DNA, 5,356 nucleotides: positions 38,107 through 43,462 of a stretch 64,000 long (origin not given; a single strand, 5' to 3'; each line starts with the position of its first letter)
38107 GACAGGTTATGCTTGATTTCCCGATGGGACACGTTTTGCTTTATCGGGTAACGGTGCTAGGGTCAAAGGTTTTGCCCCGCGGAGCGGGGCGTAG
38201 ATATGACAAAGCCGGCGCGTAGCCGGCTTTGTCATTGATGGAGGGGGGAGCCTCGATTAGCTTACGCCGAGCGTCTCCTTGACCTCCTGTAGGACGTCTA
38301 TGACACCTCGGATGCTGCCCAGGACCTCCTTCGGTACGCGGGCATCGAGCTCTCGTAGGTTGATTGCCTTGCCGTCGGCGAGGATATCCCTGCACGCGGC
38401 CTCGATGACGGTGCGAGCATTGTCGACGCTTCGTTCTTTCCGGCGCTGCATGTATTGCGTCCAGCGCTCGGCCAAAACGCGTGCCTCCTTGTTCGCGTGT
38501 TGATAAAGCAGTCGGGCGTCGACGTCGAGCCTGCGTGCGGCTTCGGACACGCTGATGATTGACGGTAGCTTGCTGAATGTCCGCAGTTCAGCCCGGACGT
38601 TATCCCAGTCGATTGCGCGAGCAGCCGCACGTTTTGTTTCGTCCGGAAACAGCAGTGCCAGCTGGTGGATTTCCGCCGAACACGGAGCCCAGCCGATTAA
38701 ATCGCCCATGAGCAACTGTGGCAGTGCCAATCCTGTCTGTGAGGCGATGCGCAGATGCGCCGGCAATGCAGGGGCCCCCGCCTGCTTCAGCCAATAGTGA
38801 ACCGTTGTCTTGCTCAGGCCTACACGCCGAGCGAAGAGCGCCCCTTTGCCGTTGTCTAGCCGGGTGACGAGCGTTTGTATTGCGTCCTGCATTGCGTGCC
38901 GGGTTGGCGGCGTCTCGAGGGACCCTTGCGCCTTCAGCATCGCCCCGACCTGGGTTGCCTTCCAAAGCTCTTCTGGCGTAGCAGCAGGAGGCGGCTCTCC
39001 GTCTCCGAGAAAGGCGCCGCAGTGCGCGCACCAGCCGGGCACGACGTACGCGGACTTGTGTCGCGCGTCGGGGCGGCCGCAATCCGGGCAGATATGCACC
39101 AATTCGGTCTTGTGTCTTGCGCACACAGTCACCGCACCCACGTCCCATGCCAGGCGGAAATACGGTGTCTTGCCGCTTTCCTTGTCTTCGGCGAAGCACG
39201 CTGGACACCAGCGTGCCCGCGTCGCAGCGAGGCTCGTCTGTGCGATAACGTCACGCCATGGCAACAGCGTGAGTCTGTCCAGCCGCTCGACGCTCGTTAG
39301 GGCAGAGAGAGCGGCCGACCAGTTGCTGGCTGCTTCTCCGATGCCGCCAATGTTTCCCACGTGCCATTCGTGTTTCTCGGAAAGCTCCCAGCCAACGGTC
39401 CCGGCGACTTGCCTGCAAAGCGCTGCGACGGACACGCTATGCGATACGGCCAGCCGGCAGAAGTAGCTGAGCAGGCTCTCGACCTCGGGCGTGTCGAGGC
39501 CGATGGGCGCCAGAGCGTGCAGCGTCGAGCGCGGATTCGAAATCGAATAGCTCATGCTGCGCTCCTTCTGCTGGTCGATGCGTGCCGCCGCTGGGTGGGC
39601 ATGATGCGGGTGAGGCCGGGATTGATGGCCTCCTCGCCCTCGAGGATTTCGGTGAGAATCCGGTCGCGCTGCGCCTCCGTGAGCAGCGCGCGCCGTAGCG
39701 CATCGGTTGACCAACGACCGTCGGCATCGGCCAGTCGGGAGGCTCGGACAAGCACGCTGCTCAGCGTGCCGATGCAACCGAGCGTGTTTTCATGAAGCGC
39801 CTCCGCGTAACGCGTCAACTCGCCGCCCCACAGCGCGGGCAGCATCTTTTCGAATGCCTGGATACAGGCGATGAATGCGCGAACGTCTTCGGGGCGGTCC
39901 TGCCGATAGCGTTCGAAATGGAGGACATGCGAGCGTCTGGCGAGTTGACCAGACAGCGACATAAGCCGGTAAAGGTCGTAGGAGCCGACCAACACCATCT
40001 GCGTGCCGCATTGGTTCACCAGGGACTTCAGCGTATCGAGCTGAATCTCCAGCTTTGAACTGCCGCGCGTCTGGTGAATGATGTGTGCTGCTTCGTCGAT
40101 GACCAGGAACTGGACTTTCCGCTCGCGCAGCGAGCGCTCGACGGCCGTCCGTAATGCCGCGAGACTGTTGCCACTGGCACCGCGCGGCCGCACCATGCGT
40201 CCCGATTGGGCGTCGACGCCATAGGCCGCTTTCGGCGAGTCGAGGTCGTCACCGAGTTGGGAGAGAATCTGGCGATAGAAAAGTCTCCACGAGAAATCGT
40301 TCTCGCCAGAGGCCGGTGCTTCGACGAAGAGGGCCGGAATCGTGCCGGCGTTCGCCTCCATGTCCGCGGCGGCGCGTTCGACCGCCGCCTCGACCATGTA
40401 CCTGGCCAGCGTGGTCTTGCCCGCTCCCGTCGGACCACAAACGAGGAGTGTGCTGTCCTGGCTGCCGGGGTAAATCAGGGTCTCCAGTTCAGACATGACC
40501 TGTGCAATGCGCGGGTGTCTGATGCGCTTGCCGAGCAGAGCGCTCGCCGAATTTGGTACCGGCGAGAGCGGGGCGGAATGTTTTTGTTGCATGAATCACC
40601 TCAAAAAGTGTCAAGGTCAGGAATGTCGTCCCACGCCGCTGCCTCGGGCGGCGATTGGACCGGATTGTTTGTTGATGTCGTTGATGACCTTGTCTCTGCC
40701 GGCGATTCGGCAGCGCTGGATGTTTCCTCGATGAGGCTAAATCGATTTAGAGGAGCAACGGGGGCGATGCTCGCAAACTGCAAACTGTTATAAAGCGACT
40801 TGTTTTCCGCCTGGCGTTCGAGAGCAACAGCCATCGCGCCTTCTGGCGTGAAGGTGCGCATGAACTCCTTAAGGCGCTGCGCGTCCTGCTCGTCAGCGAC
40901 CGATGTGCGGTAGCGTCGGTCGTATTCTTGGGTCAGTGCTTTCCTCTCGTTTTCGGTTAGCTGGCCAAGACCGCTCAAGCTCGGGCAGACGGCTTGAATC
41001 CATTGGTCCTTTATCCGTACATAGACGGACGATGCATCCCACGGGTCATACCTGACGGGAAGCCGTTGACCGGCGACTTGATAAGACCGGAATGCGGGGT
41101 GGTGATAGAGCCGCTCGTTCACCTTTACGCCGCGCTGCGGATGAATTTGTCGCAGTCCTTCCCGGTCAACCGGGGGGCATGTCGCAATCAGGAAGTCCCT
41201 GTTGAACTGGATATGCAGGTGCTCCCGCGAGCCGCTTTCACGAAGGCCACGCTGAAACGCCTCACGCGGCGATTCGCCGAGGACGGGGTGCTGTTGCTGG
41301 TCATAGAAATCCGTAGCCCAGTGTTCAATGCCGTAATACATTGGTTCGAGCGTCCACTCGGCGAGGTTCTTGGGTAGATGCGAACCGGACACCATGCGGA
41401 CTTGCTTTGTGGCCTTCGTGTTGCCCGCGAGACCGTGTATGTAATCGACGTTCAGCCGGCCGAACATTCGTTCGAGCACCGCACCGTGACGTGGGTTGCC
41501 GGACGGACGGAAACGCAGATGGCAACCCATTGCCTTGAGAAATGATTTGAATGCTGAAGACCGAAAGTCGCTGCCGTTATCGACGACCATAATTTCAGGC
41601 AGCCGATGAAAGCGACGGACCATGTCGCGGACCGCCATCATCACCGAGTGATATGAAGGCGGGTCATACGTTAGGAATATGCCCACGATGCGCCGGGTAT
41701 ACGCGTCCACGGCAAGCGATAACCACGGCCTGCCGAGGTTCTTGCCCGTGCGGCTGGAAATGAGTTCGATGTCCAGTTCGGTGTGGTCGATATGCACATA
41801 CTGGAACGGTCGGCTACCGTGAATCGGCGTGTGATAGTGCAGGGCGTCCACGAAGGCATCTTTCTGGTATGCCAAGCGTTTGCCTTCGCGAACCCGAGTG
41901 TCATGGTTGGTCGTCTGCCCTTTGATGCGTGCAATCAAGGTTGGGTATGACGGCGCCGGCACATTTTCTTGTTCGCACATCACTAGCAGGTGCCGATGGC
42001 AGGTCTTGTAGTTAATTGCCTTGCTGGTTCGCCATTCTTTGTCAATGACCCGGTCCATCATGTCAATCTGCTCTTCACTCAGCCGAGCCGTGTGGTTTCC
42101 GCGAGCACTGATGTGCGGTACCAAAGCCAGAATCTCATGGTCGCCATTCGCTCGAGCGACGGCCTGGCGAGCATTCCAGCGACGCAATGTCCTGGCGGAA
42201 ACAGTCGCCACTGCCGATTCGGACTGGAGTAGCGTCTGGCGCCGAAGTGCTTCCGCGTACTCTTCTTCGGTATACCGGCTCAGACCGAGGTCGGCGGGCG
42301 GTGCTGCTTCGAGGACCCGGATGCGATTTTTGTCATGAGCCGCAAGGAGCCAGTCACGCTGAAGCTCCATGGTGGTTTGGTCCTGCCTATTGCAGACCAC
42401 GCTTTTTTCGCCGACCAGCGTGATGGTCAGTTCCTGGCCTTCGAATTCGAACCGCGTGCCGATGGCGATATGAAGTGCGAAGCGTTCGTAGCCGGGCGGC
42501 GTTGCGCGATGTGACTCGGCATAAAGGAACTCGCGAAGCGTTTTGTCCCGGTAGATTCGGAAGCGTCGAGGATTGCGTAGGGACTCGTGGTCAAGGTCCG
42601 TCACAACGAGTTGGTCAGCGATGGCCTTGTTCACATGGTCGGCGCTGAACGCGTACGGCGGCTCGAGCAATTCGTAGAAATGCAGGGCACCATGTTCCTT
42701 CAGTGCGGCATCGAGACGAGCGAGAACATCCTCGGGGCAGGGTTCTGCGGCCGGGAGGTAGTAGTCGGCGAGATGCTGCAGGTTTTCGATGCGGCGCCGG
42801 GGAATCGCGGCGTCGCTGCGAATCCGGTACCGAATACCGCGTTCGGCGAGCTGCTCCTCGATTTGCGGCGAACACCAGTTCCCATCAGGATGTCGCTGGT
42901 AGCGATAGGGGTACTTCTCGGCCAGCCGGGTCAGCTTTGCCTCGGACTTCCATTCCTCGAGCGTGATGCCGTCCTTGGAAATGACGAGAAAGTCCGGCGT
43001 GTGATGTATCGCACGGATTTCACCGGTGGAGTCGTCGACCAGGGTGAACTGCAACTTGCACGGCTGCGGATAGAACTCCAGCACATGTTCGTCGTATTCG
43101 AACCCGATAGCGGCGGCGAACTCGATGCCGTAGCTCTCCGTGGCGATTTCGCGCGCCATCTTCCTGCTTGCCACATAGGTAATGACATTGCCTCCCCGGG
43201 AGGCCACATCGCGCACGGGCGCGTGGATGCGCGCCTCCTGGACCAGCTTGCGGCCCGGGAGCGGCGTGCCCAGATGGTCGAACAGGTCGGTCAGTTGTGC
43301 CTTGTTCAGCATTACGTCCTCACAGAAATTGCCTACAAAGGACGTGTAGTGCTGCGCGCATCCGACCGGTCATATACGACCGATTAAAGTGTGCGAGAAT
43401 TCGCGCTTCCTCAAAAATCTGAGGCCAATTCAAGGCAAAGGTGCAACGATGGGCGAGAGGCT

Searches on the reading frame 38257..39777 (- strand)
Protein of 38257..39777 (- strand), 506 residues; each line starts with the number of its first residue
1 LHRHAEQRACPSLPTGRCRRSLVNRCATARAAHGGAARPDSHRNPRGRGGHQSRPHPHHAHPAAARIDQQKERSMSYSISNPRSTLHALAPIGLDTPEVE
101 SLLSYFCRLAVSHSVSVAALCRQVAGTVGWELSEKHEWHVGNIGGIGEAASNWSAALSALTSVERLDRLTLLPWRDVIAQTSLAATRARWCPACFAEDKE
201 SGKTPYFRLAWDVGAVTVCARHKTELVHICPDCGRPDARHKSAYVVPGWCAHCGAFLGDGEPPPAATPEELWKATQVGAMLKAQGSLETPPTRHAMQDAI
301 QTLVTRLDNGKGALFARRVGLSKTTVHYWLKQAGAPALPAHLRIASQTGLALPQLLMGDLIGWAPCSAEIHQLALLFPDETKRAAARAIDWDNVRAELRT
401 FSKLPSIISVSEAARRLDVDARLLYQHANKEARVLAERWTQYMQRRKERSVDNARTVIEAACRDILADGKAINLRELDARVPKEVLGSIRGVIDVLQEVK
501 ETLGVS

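Call 11: search_protein_families(library=pfam, proteins=[window:38257-39777:-], max_evalue=0.001)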
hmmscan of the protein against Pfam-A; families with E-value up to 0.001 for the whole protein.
window:38257-39777:- (506 aa): 1 family
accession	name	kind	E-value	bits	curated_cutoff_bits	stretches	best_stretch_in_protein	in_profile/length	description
PF06527.16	TniQ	-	1.7e-22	81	27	1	91-226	1-142/142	TniQ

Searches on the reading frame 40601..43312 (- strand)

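Call 11: search_protein_families(library=pfam, proteins=[window:40601-43312:-], max_evalue=0.001)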
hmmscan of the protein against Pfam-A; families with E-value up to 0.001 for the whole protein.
window:40601-43312:- (903 aa): 3 families
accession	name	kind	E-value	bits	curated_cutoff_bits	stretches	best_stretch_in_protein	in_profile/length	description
PF00665.32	rve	-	7.3e-12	45.9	32.6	1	501-607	3-102/102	Integrase core domain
PF09299.17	Mu-transpos_C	-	3.4e-08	33.8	21.7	1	720-769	9-55/61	Mu transposase, C-terminal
PF08722.17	Tn7_TnsA-like_N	-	2.3e-07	31.7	26.5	1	74-166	1-84/85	TnsA-like endonuclease N terminal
